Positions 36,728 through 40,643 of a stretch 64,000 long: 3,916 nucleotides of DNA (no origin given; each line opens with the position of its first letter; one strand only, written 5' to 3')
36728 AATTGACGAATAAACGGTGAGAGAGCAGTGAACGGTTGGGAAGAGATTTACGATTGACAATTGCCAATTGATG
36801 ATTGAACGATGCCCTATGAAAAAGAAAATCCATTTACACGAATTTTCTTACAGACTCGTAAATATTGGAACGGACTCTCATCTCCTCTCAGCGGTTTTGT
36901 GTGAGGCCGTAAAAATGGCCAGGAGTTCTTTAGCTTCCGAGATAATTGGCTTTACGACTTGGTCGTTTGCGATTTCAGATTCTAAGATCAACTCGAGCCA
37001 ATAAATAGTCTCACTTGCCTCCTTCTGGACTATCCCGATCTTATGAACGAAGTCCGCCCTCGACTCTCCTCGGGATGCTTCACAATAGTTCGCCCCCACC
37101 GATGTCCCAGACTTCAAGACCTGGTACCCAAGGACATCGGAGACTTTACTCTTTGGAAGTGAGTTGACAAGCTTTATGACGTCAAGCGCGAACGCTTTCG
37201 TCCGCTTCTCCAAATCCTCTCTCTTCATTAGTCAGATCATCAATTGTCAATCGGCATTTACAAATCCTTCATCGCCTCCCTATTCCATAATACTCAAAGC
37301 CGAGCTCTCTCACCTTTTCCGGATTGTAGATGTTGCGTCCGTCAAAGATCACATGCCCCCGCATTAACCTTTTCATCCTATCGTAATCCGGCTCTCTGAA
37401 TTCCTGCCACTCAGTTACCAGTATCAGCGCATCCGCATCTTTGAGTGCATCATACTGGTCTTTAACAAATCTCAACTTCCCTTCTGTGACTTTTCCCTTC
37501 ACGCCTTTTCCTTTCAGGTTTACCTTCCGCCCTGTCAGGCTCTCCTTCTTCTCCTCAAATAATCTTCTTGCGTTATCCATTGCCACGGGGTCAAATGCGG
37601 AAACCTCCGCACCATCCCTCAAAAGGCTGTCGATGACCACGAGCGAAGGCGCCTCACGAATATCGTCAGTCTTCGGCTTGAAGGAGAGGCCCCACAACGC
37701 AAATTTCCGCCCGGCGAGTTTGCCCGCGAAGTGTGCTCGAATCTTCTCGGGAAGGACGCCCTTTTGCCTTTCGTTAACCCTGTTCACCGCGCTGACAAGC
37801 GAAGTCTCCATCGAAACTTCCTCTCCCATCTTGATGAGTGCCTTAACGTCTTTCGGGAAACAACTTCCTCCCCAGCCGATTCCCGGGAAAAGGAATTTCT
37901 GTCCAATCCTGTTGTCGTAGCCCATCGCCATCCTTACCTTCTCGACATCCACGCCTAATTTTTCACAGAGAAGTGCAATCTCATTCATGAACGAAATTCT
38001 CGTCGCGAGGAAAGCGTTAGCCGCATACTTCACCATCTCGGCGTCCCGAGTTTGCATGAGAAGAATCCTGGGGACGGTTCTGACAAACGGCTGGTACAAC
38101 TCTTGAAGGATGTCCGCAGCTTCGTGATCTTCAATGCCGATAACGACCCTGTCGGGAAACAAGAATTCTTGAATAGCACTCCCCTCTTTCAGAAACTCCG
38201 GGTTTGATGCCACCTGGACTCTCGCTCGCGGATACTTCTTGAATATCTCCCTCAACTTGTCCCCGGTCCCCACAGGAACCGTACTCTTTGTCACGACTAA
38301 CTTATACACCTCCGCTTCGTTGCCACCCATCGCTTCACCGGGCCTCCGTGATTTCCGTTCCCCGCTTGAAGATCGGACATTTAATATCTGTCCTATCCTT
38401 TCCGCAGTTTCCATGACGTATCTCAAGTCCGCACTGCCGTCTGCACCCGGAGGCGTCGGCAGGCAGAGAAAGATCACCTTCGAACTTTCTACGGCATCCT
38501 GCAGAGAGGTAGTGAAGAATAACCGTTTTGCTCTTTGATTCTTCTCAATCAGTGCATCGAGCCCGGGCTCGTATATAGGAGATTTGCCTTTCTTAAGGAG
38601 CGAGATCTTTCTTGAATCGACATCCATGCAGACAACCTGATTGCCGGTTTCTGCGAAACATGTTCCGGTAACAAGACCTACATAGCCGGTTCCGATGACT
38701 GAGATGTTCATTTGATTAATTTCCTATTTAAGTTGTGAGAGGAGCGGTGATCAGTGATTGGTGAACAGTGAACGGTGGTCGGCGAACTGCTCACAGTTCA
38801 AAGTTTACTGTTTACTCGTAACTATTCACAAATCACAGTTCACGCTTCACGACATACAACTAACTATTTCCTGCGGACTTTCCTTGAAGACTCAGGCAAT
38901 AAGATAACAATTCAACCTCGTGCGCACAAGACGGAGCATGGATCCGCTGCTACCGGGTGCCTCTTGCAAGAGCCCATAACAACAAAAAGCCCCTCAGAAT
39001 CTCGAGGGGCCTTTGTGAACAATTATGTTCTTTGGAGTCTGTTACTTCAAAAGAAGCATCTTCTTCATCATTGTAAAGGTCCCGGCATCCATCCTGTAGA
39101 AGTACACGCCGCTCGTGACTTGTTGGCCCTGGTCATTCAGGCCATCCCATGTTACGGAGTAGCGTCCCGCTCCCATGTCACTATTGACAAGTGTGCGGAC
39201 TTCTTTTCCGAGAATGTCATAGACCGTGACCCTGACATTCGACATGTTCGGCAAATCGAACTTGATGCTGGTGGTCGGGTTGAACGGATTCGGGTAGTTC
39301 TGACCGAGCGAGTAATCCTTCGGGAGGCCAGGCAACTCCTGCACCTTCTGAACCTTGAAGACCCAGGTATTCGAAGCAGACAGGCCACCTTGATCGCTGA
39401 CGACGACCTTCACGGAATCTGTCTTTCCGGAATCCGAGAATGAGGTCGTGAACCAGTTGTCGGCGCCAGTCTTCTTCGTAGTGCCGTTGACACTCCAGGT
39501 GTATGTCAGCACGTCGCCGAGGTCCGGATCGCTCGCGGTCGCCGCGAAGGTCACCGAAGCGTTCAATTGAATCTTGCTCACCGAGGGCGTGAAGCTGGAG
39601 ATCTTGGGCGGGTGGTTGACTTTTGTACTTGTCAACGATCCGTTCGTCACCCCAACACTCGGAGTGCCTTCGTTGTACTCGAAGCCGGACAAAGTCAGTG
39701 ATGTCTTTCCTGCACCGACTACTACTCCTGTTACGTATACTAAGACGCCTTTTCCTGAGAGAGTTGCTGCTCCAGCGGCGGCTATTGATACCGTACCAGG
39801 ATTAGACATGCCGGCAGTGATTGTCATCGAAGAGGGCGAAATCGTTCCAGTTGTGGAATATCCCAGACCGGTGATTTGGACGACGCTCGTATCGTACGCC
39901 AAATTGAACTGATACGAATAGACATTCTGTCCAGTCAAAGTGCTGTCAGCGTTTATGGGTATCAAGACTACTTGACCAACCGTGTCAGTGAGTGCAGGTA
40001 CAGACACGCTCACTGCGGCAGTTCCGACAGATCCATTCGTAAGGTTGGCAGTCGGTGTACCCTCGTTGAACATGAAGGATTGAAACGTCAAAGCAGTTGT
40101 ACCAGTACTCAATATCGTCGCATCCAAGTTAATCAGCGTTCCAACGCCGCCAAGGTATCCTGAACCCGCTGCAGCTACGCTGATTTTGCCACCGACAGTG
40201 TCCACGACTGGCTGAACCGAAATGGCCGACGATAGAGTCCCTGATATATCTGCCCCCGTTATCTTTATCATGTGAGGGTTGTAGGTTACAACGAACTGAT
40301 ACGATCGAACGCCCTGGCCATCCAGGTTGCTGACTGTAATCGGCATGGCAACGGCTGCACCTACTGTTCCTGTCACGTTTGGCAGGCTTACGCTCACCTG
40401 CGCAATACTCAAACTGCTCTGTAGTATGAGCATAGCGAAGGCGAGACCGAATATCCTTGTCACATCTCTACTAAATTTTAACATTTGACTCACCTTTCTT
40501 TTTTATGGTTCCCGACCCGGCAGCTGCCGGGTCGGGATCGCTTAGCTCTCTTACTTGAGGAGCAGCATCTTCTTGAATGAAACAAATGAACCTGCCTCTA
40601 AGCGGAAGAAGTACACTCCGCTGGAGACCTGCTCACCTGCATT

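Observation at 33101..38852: Small accessory cassettes in the leader of a glycan operon, each bracketed by heptanucleotide-periodic repeat tracts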

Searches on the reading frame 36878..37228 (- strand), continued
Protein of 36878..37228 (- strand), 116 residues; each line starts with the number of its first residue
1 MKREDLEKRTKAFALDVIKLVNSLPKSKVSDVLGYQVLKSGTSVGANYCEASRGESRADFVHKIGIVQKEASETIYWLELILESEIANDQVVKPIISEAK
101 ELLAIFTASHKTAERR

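Call 100: get_annotated_region(hit=H8, flank=1200)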
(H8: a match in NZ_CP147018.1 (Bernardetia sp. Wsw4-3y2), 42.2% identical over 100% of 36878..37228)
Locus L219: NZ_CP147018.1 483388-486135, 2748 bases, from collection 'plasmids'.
description: Bernardetia sp. Wsw4-3y2 plasmid plasmd1, complete sequence
organism: Bernardetia sp. Wsw4-3y2 (NCBI taxid 3127471)
taxonomy: Bacteria; Bacteroidota; Cytophagia; Cytophagales; Bernardetiaceae; Bernardetia; Bernardetia sp. Wsw4-3y2
host: -; source: Red alga,Red algae; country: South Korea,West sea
typing (MOB-suite, as given by PLSDB): non-mobilizable
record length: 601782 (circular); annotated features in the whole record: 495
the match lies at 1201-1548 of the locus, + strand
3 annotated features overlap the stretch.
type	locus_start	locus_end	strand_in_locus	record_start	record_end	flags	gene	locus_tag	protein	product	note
CDS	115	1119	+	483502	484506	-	-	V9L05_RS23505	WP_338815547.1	beta-ketoacyl-ACP synthase III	GO:0006633 - fatty acid biosynthetic process [Evidence IEA]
CDS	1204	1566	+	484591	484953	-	-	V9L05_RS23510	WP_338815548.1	four helix bundle protein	-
CDS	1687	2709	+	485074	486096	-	-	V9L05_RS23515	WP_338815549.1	M20/M25/M40 family metallo-hydrolase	-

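Call 101: get_annotated_region(hit=H4, flank=1200)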
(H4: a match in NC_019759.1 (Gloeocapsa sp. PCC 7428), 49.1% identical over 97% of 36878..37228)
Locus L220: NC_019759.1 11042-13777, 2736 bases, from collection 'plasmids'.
description: Gloeocapsa sp. PCC 7428 plasmid pGLO7428.03, complete sequence
organism: Gloeocapsa sp. PCC 7428 (NCBI taxid 1173026)
taxonomy: Bacteria; Cyanobacteriota; Cyanophyceae; Chroococcales; Chroococcaceae; Gloeocapsa; Gloeocapsa sp. PCC 7428
host: -; source: -; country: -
typing (MOB-suite, as given by PLSDB): mobilizable; replicon rep_cluster_1726; relaxase MOBV
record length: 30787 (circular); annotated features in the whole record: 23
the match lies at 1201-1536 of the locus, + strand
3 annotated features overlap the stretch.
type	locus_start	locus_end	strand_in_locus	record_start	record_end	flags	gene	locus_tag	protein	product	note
CDS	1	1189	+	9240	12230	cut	-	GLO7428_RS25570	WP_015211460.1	DUF1156 domain-containing protein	-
CDS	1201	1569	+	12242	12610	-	-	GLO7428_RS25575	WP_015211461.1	four helix bundle protein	-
CDS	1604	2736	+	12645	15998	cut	-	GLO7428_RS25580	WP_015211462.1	Swt1 family HEPN domain-containing protein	-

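Call 102: get_annotated_region(hit=H1, flank=1200)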
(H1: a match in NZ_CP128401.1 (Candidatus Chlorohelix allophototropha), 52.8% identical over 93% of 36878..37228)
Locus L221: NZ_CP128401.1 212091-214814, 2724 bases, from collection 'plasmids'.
description: Candidatus Chlorohelix allophototropha isolate L227-S17 plasmid unnamed1, complete sequence
organism: Candidatus Chlorohelix allophototropha (NCBI taxid 3003348)
taxonomy: Bacteria; Chloroflexota; Chloroflexia; Candidatus Chloroheliales; Candidatus Chloroheliaceae; Candidatus Chlorohelix; Candidatus Chlorohelix allophototropha
host: -; source: Single colony of Candidatus Chlorohelix allophototropha from a non-axenic enrichment (subculture 19.9); ...; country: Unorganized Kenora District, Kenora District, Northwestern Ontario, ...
typing (MOB-suite, as given by PLSDB): non-mobilizable
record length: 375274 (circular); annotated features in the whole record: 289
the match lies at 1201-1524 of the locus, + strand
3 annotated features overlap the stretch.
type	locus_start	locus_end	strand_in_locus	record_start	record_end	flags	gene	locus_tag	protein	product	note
CDS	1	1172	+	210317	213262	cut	-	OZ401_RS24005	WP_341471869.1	helicase-related protein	-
CDS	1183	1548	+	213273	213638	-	-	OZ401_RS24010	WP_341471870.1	four helix bundle protein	-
CDS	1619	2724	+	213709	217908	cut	-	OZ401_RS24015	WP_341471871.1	N-6 DNA methylase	GO:0006306 - DNA methylation [Evidence IEA]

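Call 105: get_annotated_region(hit=H2, flank=400)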
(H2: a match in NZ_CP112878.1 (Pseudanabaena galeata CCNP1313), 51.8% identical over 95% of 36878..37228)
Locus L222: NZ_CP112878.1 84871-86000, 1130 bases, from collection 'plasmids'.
description: Pseudanabaena galeata CCNP1313 plasmid pPg_04, complete sequence
organism: Pseudanabaena galeata CCNP1313 (NCBI taxid 2602720)
taxonomy: Bacteria; Cyanobacteriota; Cyanophyceae; Pseudanabaenales; Pseudanabaenaceae; Pseudanabaena; Pseudanabaena galeata; Pseudanabaena galeata CCNP1313
host: -; source: -; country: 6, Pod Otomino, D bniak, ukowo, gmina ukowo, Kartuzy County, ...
typing (MOB-suite, as given by PLSDB): mobilizable; relaxase MOBP
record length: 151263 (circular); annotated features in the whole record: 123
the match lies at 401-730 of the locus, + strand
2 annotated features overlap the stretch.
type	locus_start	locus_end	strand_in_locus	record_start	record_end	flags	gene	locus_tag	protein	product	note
CDS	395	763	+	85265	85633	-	-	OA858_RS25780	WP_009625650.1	four helix bundle protein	-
CDS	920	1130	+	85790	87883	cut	cas1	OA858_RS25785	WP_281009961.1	CRISPR-associated endonuclease Cas1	GO:0043571 - maintenance of CRISPR repeat elements [Evidence IEA]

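Call 106: get_annotated_region(hit=H3, flank=400)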
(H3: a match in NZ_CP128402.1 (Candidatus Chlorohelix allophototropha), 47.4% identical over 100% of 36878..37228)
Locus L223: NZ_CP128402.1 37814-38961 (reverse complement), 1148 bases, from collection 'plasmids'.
description: Candidatus Chlorohelix allophototropha isolate L227-S17 plasmid unnamed2, complete sequence
organism: Candidatus Chlorohelix allophototropha (NCBI taxid 3003348)
taxonomy: Bacteria; Chloroflexota; Chloroflexia; Candidatus Chloroheliales; Candidatus Chloroheliaceae; Candidatus Chlorohelix; Candidatus Chlorohelix allophototropha
host: -; source: Single colony of Candidatus Chlorohelix allophototropha from a non-axenic enrichment (subculture 19.9); ...; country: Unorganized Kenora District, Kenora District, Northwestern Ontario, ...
typing (MOB-suite, as given by PLSDB): non-mobilizable
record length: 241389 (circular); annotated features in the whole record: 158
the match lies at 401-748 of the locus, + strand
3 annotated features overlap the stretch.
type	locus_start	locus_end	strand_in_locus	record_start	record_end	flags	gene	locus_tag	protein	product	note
CDS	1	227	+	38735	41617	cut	-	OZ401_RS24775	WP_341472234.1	DUF1156 domain-containing protein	-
CDS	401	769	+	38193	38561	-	-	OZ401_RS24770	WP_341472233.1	four helix bundle protein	-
CDS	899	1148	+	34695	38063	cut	-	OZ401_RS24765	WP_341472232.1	Swt1 family HEPN domain-containing protein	-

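Call 107: get_annotated_region(hit=H5, flank=400)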
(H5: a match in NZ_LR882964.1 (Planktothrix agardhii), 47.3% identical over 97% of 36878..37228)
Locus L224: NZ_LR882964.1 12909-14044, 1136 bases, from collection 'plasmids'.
description: Planktothrix agardhii strain No.66 plasmid p1
organism: Planktothrix agardhii (NCBI taxid 1160)
taxonomy: Bacteria; Cyanobacteriota; Cyanophyceae; Oscillatoriales; Microcoleaceae; Planktothrix; Planktothrix agardhii
host: -; source: -; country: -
typing (MOB-suite, as given by PLSDB): non-mobilizable
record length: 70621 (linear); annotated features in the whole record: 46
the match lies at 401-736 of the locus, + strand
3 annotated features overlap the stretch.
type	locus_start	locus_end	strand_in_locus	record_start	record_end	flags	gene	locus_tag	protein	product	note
CDS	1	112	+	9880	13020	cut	drmD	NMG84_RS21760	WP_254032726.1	DISARM system SNF2-like helicase DrmD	-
CDS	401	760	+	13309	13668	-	-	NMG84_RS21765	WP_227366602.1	four helix bundle protein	-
CDS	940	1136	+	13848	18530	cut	-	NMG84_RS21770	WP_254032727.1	type IIL restriction-modification enzyme MmeI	-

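Call 108: get_annotated_region(hit=H11, flank=400)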
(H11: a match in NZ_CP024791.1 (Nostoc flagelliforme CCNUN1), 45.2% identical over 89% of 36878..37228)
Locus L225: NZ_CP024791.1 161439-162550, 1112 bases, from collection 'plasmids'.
description: Nostoc flagelliforme CCNUN1 plasmid pNFSY06, complete sequence
organism: Nostoc flagelliforme CCNUN1 (NCBI taxid 2038116)
taxonomy: Bacteria; Cyanobacteriota; Cyanophyceae; Nostocales; Nostocaceae; Nostoc; Nostoc flagelliforme; Nostoc flagelliforme CCNUN1
host: -; source: cell culture,desert soil; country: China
typing (MOB-suite, as given by PLSDB): non-mobilizable; replicon rep_cluster_1622,rep_cluster_317
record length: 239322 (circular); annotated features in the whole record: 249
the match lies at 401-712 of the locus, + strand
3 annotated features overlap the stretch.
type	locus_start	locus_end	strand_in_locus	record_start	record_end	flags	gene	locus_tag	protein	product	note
CDS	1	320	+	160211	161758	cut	-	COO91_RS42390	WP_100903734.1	hypothetical protein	-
CDS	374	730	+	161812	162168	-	-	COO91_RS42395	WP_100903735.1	four helix bundle protein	-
CDS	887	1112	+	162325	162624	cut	-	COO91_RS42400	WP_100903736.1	hypothetical protein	-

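Call 109: get_annotated_region(hit=H15, flank=400)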
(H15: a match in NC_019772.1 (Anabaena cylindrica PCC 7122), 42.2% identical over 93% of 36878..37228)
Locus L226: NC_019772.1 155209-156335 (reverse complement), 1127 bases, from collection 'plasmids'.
description: Anabaena cylindrica PCC 7122 plasmid pANACY.01, complete sequence
organism: Anabaena cylindrica PCC 7122 (NCBI taxid 272123)
taxonomy: Bacteria; Cyanobacteriota; Cyanophyceae; Nostocales; Nostocaceae; Anabaena; Anabaena cylindrica; Anabaena cylindrica PCC 7122
host: -; source: water, most likely pond; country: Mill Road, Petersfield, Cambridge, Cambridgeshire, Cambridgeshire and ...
typing (MOB-suite, as given by PLSDB): conjugative; replicon rep_cluster_345; relaxase MOBP; mating-pair formation MPF_T
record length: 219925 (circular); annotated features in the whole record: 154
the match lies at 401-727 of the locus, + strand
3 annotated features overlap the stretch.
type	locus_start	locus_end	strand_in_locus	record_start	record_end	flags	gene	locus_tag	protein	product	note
CDS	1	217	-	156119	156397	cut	cas2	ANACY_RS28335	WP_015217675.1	CRISPR-associated endonuclease Cas2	GO:0043571 - maintenance of CRISPR repeat elements [Evidence IEA]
CDS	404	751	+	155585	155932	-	-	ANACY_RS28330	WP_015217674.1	four helix bundle protein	-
CDS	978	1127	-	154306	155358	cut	cas1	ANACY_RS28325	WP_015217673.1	CRISPR-associated endonuclease Cas1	GO:0043571 - maintenance of CRISPR repeat elements [Evidence IEA]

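Call 110: get_annotated_region(hit=H21, flank=400)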
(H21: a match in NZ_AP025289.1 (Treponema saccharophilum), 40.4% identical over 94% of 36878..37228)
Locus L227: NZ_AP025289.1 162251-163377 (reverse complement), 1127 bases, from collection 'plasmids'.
description: Treponema saccharophilum strain JCM 32279 plasmid pTS1, complete sequence
organism: Treponema saccharophilum (NCBI taxid 165)
taxonomy: Bacteria; Spirochaetota; Spirochaetia; Spirochaetales; Treponemataceae; Treponema; Treponema saccharophilum
host: -; source: -; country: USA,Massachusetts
typing (MOB-suite, as given by PLSDB): non-mobilizable
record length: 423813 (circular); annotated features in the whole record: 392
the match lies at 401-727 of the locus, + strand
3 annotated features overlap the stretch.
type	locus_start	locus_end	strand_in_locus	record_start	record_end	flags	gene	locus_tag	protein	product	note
CDS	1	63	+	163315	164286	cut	-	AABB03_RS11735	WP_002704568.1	DMT family transporter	GO:0055085 - transmembrane transport [Evidence IEA]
CDS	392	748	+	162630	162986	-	-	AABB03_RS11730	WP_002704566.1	four helix bundle protein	-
CDS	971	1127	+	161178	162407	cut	-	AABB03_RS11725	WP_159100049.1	DUF4832 domain-containing protein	-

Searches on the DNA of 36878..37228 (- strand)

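Call 81: search_rna_families(sources=[L129, L130, L131, L132, L134, L135, L139, L140, L141, L143, L144, L145, L148, L149, L154, L156, L161, L167, L178, L193], threshold=gathering)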
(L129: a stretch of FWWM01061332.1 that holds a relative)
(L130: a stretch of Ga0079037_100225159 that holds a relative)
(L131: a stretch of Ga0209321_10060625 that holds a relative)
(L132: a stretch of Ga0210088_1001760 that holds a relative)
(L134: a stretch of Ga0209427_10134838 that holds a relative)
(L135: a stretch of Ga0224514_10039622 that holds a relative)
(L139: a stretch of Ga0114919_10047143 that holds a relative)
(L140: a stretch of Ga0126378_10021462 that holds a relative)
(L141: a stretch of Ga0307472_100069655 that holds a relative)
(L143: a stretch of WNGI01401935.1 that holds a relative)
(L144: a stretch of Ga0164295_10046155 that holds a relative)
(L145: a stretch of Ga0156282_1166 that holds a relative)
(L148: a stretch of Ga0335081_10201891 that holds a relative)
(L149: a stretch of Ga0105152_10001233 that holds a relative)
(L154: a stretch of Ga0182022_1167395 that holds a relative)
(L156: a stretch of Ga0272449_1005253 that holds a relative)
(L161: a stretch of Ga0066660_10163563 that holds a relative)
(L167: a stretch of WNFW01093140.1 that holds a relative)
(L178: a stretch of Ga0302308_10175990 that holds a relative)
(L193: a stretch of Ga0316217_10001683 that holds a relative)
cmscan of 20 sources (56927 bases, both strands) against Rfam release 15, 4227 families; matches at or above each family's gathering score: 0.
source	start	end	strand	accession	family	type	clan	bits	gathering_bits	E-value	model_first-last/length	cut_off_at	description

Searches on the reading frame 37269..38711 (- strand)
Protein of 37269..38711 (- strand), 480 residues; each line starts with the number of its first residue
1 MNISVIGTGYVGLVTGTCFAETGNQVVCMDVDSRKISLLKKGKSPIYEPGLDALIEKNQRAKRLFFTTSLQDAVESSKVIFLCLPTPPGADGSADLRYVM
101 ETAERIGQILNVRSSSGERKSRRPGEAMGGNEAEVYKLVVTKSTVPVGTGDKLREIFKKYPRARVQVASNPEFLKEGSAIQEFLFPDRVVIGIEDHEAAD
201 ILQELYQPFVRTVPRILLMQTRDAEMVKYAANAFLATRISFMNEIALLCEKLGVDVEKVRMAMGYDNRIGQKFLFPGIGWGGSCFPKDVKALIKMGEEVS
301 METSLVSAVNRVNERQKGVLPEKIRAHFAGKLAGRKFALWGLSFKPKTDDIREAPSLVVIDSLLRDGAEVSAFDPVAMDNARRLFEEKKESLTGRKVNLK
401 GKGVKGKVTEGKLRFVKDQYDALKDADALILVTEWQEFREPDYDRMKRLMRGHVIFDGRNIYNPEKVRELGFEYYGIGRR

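Call 6: search_protein_families(library=pfam, proteins=[window:37269-38711:-], max_evalue=0.01)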
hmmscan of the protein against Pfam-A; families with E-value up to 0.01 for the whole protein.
window:37269-38711:- (480 aa): 7 families
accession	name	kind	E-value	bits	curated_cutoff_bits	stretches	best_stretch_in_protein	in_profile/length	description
PF03721.20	UDPG_MGDP_dh_N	-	1.3e-60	204.6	27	2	1-112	1-113/187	UDP-glucose/GDP-mannose dehydrogenase family, NAD binding domain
PF00984.24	UDPG_MGDP_dh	-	3.2e-38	130.1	25.4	1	223-314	2-93/94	UDP-glucose/GDP-mannose dehydrogenase family, central domain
PF03720.21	UDPG_MGDP_dh_C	-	4.8e-32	110.8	30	1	338-464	1-103/103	UDP-glucose/GDP-mannose dehydrogenase family, UDP binding domain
PF03807.23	F420_oxidored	-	0.00025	22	21.6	0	3-85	2-68/94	NADP oxidoreductase coenzyme F420-dependent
PF02737.24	3HCDH_N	-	0.00093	19.6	22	0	3-78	2-81/180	3-hydroxyacyl-CoA dehydrogenase, NAD binding domain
PF01210.29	NAD_Gly3P_dh_N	-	0.0015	19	23.1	0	3-86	2-79/158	NAD-dependent glycerol-3-phosphate dehydrogenase N-terminus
PF14833.11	NAD_binding_11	-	0.0027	18.4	30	0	225-261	4-40/122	NAD-binding of NADP-dependent 3-hydroxyisobutyrate dehydrogenase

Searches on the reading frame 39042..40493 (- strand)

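Call 6: search_protein_families(library=pfam, proteins=[window:39042-40493:-], max_evalue=0.01)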
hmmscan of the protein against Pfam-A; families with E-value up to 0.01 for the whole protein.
window:39042-40493:- (483 aa): 7 families
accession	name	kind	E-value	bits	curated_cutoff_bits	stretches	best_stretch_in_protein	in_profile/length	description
PF00963.24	Cohesin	-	2.1e-19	70.6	24.1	2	33-144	1-122/139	Cohesin domain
PF13860.13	FlgD_ig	-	1.9e-12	47.4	27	1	408-470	10-75/79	FlgD Ig-like domain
PF18962.6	Por_Secre_tail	-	6.2e-08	33.3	27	1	400-479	2-73/75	Secretion system C-terminal sorting domain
PF13585.12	CHU_C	-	2e-05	25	27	1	410-470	20-72/86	CHU_C Type IX secretion signal domain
PF18911.6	PKD_4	-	0.00011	22.6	27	1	294-376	2-80/85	PKD domain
PF17963.7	Big_9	-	0.00076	20.8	23.6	1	293-376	1-85/89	Bacterial Ig domain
PF00801.26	PKD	-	0.0076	16.7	23.5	1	307-376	10-76/80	PKD domain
